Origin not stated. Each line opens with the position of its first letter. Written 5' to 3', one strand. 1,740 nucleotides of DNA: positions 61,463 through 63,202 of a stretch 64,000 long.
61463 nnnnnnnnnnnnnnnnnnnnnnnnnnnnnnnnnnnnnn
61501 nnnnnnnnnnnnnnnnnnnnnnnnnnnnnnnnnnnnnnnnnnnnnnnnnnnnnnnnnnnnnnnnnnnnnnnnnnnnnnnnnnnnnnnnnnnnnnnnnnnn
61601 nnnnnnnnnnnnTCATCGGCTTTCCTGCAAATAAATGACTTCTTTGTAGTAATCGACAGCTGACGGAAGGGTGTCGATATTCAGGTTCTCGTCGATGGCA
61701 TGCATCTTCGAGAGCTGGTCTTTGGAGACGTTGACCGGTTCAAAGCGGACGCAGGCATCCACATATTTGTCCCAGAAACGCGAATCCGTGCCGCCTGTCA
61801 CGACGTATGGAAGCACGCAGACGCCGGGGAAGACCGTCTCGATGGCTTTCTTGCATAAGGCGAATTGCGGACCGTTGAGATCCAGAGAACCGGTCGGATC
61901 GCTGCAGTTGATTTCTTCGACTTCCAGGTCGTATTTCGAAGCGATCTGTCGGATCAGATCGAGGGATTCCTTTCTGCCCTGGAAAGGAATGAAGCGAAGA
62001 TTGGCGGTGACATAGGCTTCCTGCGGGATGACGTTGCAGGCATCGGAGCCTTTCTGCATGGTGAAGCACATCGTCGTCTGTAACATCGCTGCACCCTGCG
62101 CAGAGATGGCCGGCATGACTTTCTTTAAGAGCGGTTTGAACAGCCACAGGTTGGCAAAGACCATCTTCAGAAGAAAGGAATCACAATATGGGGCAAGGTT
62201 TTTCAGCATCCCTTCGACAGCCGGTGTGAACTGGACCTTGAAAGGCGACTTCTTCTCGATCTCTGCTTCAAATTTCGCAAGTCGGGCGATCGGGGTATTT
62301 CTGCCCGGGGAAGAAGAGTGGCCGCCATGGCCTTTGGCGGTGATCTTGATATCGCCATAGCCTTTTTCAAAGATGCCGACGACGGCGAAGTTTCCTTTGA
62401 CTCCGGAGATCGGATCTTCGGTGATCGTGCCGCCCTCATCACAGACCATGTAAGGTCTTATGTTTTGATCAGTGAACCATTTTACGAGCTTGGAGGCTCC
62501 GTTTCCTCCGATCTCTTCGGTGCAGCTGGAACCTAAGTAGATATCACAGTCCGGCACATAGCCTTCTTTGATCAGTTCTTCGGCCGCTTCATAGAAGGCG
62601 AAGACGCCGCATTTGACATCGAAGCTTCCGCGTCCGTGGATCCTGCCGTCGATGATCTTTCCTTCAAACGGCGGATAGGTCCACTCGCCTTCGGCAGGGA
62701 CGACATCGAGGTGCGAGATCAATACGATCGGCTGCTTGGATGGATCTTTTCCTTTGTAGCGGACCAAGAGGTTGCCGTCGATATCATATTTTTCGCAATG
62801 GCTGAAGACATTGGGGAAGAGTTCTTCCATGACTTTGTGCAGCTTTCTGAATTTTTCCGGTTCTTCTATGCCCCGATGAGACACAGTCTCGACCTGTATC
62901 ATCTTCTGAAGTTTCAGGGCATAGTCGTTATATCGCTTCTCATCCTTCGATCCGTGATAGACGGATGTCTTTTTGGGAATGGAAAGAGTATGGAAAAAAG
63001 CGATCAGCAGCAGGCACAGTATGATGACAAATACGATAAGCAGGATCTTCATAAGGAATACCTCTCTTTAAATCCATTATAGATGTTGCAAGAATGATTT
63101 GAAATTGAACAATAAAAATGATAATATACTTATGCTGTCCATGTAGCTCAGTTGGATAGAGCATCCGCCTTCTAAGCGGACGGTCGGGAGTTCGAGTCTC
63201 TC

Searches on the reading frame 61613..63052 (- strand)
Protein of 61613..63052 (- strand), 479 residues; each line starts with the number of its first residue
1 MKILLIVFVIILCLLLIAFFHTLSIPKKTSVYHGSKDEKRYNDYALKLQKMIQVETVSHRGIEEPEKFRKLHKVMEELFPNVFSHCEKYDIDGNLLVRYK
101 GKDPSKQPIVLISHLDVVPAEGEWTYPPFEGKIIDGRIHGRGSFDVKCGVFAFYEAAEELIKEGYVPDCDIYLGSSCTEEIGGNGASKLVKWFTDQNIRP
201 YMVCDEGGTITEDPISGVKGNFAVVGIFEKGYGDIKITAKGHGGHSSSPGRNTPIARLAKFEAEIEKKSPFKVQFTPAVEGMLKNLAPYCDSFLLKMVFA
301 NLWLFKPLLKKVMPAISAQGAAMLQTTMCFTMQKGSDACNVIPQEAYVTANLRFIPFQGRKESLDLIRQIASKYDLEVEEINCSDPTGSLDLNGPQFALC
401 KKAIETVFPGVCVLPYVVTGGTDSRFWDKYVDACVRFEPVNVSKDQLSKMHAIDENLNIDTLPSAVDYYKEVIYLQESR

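Call 36: search_protein_families(library=pfam, proteins=[window:61613-63052:-])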
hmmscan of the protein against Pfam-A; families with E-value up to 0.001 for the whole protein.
window:61613-63052:- (479 aa): 4 families
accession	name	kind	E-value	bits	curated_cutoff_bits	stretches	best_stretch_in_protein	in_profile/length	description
PF01546.33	Peptidase_M20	-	2.3e-27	96.7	24.6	1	111-473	2-204/206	Peptidase family M20/M25/M40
PF07687.19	M20_dimer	-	3.1e-13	50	21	1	229-376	3-104/107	Peptidase dimerisation domain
PF04389.22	Peptidase_M28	-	2.9e-06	27.6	21.3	1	94-205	1-93/193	Peptidase family M28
PF05343.19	Peptidase_M42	-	0.00064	19.3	23.2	0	138-190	128-177/292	M42 glutamyl aminopeptidase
